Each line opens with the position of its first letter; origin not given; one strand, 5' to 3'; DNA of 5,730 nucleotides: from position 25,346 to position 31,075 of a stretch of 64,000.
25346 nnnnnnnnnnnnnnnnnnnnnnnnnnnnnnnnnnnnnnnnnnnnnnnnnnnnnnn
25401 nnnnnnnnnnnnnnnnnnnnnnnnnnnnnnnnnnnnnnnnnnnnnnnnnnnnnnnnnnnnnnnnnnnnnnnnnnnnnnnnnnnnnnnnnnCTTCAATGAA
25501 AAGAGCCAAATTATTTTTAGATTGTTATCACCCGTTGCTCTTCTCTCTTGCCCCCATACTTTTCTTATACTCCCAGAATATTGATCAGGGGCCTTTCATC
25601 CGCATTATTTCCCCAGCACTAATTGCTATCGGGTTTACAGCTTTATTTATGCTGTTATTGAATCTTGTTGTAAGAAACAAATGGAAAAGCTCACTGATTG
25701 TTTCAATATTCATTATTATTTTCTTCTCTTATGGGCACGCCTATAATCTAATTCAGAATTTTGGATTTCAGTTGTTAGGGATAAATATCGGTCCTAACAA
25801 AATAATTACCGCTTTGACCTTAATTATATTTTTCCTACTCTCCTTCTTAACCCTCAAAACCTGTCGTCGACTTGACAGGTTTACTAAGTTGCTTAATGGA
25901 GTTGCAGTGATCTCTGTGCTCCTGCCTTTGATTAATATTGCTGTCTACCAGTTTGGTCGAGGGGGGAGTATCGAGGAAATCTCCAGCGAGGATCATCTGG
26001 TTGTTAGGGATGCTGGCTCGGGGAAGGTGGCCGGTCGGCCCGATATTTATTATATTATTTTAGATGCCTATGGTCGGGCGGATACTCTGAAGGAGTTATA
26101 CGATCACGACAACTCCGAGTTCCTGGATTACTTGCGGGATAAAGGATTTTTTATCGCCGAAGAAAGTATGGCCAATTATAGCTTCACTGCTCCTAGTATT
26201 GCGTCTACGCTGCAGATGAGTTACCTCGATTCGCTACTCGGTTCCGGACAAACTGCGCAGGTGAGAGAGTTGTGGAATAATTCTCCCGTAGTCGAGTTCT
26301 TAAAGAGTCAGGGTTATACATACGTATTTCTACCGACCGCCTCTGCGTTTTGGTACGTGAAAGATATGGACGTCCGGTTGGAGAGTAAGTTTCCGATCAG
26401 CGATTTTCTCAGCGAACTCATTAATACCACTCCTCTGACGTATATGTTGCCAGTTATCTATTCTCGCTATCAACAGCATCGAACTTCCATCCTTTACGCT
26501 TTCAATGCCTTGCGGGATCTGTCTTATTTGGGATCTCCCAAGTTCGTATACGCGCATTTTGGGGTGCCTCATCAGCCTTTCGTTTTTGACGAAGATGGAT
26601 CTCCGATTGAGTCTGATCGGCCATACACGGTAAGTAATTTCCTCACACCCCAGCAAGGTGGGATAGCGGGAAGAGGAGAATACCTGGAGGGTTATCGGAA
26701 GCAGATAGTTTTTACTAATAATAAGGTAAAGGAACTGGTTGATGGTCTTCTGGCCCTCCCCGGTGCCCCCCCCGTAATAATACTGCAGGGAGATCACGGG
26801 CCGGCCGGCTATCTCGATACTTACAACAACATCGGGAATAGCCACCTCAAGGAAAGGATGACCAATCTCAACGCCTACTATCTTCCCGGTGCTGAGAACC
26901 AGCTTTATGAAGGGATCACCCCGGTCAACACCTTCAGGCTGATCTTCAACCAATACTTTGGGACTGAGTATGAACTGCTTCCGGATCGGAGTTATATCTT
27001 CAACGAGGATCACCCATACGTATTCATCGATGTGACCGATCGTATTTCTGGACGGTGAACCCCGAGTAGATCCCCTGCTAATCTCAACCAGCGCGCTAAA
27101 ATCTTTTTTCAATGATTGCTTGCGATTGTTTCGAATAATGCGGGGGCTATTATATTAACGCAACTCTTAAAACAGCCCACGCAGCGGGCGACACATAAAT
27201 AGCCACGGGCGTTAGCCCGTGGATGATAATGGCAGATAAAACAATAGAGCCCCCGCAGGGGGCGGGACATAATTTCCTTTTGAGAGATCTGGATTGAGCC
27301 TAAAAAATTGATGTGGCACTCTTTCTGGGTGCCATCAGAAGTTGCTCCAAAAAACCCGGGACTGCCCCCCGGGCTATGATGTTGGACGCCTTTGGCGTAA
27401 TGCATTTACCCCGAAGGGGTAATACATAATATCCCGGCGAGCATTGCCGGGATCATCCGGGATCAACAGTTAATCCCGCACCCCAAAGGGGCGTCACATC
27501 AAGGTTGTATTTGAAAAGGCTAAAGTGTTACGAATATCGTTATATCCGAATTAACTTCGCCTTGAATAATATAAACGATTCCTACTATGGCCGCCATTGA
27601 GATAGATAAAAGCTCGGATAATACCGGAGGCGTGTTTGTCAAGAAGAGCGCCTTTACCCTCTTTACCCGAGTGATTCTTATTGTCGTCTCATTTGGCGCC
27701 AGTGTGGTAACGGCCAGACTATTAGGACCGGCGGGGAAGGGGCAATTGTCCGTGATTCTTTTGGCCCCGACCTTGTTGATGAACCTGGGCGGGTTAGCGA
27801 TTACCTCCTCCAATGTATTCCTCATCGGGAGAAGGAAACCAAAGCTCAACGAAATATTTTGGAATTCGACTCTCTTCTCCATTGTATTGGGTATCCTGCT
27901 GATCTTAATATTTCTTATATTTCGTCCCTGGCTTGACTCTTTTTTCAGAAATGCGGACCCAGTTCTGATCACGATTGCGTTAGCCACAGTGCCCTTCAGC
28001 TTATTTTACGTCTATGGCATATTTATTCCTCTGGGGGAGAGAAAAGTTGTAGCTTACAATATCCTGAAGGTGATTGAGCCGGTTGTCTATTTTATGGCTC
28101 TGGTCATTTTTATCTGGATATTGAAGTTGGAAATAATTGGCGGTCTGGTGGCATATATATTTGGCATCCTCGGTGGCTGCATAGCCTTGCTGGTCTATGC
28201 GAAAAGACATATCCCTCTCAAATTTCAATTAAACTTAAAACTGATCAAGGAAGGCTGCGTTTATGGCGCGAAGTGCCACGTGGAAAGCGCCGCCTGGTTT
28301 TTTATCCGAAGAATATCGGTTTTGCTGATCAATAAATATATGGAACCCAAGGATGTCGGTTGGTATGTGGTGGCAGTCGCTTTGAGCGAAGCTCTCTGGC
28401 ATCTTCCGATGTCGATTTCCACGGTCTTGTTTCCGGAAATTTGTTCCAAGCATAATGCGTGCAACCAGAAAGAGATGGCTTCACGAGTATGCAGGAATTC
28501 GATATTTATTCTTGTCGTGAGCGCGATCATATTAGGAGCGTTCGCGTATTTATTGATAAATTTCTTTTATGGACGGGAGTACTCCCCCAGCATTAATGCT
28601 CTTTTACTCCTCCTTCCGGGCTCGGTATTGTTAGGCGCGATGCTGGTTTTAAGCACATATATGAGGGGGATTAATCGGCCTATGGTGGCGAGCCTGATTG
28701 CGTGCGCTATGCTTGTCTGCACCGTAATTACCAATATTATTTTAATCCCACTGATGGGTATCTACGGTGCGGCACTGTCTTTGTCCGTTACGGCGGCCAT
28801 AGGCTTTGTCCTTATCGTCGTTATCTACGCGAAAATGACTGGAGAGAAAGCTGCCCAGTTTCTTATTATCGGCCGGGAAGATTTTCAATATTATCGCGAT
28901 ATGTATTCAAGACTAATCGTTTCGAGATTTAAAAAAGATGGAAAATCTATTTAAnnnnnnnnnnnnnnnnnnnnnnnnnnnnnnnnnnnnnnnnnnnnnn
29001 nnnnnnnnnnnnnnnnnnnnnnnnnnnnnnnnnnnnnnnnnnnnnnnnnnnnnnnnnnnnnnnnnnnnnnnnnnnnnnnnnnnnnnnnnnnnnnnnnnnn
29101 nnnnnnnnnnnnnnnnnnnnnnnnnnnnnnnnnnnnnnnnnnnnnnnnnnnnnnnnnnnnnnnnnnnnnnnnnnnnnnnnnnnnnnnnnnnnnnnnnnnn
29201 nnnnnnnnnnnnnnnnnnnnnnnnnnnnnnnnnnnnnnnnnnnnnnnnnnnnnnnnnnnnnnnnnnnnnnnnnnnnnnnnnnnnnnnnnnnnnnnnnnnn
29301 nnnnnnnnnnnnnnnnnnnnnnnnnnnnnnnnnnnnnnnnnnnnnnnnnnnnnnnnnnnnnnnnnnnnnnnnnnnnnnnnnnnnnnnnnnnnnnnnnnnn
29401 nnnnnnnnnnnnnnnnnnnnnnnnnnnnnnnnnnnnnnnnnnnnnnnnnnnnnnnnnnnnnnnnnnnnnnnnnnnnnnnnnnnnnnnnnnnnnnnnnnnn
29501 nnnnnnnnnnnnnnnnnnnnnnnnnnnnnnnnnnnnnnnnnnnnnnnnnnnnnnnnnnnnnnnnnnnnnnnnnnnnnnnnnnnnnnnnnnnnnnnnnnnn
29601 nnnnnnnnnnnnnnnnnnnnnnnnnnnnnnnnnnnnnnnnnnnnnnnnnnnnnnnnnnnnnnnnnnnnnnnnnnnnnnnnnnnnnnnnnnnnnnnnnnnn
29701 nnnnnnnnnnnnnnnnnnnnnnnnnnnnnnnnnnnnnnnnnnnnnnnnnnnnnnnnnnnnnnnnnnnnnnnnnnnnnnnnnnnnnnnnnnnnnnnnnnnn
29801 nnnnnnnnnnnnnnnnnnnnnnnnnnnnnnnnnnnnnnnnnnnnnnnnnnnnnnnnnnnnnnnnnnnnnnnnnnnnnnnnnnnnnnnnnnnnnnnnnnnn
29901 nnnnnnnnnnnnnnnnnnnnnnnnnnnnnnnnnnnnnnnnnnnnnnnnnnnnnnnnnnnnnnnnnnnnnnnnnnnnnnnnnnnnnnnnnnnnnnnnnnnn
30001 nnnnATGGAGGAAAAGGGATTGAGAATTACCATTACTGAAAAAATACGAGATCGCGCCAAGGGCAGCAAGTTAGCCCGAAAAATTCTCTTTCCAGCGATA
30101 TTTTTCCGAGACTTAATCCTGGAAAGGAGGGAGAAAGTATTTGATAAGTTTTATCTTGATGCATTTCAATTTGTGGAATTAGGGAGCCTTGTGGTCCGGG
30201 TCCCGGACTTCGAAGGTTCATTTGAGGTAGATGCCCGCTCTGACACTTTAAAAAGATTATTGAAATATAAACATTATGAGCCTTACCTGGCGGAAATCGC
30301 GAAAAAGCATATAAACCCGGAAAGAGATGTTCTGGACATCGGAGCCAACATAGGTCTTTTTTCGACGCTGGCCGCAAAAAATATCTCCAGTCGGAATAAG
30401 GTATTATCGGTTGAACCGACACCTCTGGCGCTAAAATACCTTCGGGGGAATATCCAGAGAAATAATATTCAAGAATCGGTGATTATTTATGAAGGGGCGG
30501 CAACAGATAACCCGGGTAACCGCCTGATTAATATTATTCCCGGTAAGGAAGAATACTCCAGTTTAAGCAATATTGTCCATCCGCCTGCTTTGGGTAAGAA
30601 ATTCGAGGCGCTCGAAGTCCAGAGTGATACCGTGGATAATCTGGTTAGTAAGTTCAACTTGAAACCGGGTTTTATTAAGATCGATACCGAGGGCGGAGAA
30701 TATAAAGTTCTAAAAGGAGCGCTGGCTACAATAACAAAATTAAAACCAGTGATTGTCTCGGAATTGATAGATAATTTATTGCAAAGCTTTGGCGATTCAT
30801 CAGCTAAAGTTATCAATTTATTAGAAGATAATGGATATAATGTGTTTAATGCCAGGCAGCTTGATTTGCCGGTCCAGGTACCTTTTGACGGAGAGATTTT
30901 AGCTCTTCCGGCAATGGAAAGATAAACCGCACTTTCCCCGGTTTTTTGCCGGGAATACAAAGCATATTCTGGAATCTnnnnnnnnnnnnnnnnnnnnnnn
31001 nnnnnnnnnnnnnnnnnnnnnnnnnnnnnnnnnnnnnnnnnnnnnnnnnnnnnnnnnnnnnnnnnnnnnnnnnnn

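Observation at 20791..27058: Phosphonate tailoring pathway embedded in the glycan locus (Ppm-NTase fusion, Ppd, Fe-ADH, second cytidylyltransferase, LTA-synthase-like transferase)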

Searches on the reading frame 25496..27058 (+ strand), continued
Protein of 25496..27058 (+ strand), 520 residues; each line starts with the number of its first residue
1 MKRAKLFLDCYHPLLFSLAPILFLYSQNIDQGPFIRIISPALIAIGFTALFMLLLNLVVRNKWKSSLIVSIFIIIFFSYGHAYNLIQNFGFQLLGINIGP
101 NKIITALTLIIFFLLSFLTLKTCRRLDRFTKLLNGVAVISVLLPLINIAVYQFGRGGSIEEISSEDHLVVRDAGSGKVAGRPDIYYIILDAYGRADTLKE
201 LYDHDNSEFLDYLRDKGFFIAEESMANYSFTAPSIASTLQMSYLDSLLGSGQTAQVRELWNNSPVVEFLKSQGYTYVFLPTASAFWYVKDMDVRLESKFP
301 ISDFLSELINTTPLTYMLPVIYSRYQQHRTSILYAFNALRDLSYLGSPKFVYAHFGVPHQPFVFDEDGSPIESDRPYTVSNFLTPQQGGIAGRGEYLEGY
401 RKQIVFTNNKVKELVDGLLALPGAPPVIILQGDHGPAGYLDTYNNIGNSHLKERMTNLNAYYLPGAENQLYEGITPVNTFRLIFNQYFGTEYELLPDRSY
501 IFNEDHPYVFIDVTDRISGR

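Call 78: fold_search(model_id=the predicted structure, library=pdb)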
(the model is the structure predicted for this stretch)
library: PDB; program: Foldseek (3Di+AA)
matches with E <= 10: 293; with E <= 0.001: 141
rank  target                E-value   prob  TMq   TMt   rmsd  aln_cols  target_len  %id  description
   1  6a82_B                2.3e-07  1.00  0.40  0.55   8.1       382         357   12  Crystal structure of the C-terminal periplasmic domain of EcEptC from Escherichia coli (released 2018-12-26)
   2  9nww_B                2.7e-07  1.00  0.40  0.39  13.8       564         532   12  Single-particle cryo-EM structure of the first variant of mobilized colistin resistance (MCR-1) in its ligand-bound st (released 2025-12-17)
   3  6a82_A                7.7e-07  1.00  0.41  0.58   7.0       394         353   12  Crystal structure of the C-terminal periplasmic domain of EcEptC from Escherichia coli (released 2018-12-26)
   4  7lj2_A                8.5e-07  1.00  0.36  0.37  10.9       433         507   12  Structure of Exo-L-galactose-6-sulfatase BuS1_11 from Bacteroides uniformis in complex with neoporphyrabiose (released 2022-02-09)
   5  3b5q_B                1.1e-06  1.00  0.39  0.43   8.4       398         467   13  Crystal structure of a putative sulfatase (NP_810509.1) from Bacteroides thetaiotaomicron VPI-5482 at 2.40 A resolutio (released 2007-11-13)
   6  6hhm                  1.3e-06  1.00  0.41  0.46   8.7       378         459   15  Crystal structure of the family S1_7 ulvan-specific sulfatase FA22070 from Formosa agariphila (released 2019-06-26)
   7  6bne                  1.9e-06  1.00  0.36  0.53   9.4       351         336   14  Crystal structure of the intrinsic colistin resistance enzyme ICR(Mc) from Moraxella catarrhalis, catalytic domain, phos (released 2018-01-31)
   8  7lha_A                2.0e-06  1.00  0.37  0.38  11.4       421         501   12  Structure of the Exo-L-galactose-6-sulfatase BuS1_11 from Bacteroides uniformis (released 2022-02-09)
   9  9fo1                  2.1e-06  1.00  0.38  0.43   9.4       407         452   15  Family S1_16 sulfatase from metagenomic dataset AMOR (released 2025-01-22)
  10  7lha_B                2.4e-06  1.00  0.36  0.37  11.5       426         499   13  Structure of the Exo-L-galactose-6-sulfatase BuS1_11 from Bacteroides uniformis (released 2022-02-09)
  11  9bes_A                3.3e-06  1.00  0.37  0.40   9.2       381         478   13  Structure of S1_8A, a lambda-carrageenan specific sulfatase, in complex with monosaccharide (released 2025-08-27)
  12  6fny_H                3.3e-06  1.00  0.36  0.37  10.2       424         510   14  CRYSTAL STRUCTURE OF A CHOLINE SULFATASE FROM SINORHIZOBIUM MELLILOTI (released 2018-02-28)
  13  4tn0_B                3.6e-06  1.00  0.36  0.56   8.8       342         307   12  Crystal Structure of the C-terminal Periplasmic Domain of Phosphoethanolamine Transferase EptC from Campylobacter jeju (released 2014-10-08)
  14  3ed4_A                3.8e-06  1.00  0.37  0.40   8.9       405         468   12  Crystal structure of putative arylsulfatase from escherichia coli (released 2008-09-16)
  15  7sno_A                4.2e-06  1.00  0.37  0.38  11.2       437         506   13  Structure of Bacple_01701(H214N), a 6-O-galactose porphyran sulfatase (released 2022-10-05)
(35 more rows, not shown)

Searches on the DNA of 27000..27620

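Call 89: search_rna_families(source=window, start=27000, end=27620, threshold=evalue, max_evalue=1)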
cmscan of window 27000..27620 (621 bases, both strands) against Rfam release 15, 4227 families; matches with E-value up to 1: 5.
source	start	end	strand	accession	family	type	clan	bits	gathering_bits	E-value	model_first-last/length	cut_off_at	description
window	27174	27222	-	RF01687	Acido-Lenti-1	Gene; sRNA;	-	25.5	37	0.0012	1-46/46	no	Acido-Lenti-1 RNA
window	27187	27245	+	RF02031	tpke11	Gene; sRNA;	-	22.7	43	0.02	1-77/77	no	tpke11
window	27427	27496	-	RF01729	Termite-flg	Cis-reg;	-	21.6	40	0.19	1-106/106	no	Termite-flg RNA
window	27195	27267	-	RF02837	anti-hemB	Gene; sRNA;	-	19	49.5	0.063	1-81/81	no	Burkholderia RNA 7 (anti-hemB)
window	27355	27399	+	RF01687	Acido-Lenti-1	Gene; sRNA;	-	17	37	0.23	1-46/46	no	Acido-Lenti-1 RNA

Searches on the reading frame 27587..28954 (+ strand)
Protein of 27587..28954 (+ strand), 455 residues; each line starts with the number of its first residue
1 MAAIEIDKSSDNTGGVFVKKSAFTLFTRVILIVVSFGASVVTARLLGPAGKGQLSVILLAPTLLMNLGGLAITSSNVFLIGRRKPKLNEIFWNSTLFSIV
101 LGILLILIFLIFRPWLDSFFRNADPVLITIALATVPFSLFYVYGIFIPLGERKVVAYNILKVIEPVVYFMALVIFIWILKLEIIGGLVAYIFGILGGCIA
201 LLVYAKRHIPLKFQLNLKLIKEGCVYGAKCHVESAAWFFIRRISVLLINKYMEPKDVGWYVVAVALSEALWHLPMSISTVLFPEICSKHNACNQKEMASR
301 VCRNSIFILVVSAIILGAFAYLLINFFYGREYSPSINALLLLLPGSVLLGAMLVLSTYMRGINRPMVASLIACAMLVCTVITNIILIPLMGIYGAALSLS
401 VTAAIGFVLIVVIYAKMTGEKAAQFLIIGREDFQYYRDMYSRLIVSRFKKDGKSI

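Call 3: search_protein_families(library=pfam, proteins=[window:27587-28954:+])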
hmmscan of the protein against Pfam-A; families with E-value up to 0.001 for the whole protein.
window:27587-28954:+ (455 aa): 2 families
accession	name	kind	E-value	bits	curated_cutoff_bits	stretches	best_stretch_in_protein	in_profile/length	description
PF01943.22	Polysacc_synt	-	2.8e-20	73.3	28.2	1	20-285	4-270/274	Polysaccharide biosynthesis protein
PF13440.11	Polysacc_synt_3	-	1.8e-15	57.4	23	1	42-336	2-292/293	Polysaccharide biosynthesis protein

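Call 4: search_protein_families(library=ncbifam, proteins=[window:27587-28954:+])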
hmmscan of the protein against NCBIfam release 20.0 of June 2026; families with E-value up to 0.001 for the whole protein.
window:27587-28954:+ (455 aa): 0 families

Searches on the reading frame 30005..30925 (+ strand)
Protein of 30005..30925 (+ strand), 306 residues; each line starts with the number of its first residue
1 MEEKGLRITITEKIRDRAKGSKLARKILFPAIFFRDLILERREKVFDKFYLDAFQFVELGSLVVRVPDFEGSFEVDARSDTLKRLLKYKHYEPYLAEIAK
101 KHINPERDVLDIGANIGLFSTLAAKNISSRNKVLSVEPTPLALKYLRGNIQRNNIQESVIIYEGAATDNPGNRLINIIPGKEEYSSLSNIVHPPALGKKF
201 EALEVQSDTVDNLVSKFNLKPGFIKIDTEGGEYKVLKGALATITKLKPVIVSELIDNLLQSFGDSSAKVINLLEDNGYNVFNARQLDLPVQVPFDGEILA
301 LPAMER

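Call 3: search_protein_families(library=pfam, proteins=[window:30005-30925:+])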
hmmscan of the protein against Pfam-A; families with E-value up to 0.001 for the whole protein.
window:30005-30925:+ (306 aa): 4 families
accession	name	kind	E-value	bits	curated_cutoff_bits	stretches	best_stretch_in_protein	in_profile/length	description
PF05050.19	Methyltransf_21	-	2.3e-17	64.1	22.7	1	111-279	1-172/173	Methyltransferase FkbM domain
PF02475.24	TRM5-TYW2_MTfase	-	4.7e-07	30.3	28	1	102-167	33-97/164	TRM5/TYW2 methyltransferase domain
PF05575.17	V_cholerae_RfbT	-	5.3e-07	29.7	27.9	1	99-238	73-209/286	Vibrio cholerae RfbT protein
PF05175.20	MTS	-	0.00081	19.5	23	0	105-171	31-95/170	Methyltransferase small domain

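Call 4: search_protein_families(library=ncbifam, proteins=[window:30005-30925:+])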
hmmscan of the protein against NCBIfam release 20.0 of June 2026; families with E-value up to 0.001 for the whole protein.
window:30005-30925:+ (306 aa): 5 families
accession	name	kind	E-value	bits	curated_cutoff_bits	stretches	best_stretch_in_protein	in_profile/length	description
TIGR01444.1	fkbM_fam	subfamily_domain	1.7e-28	99.9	37.7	1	109-253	2-141/143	FkbM family methyltransferase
TIGR02469.1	CbiT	equivalog_domain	3.4e-05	24.1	78.3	1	98-166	12-79/124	precorrin-6Y C5,15-methyltransferase (decarboxylating) subunit CbiT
NF047823.1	tRNAwyosTaw2Pyroc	equivalog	0.00014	21.4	550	1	103-174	123-192/277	tRNA(Phe) (4-demethylwyosine(37)-C(7)) aminocarboxypropyltransferase Taw2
NF011529.0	PRK14968.1-3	equivalog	0.00033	20.1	162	1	104-162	33-87/198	putative methyltransferase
NF047824.1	tRNAwyosineTaw2Meth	equivalog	0.00048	19.9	350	1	105-161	93-148/245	tRNA(Phe) (4-demethylwyosine(37)-C(7)) aminocarboxypropyltransferase Taw2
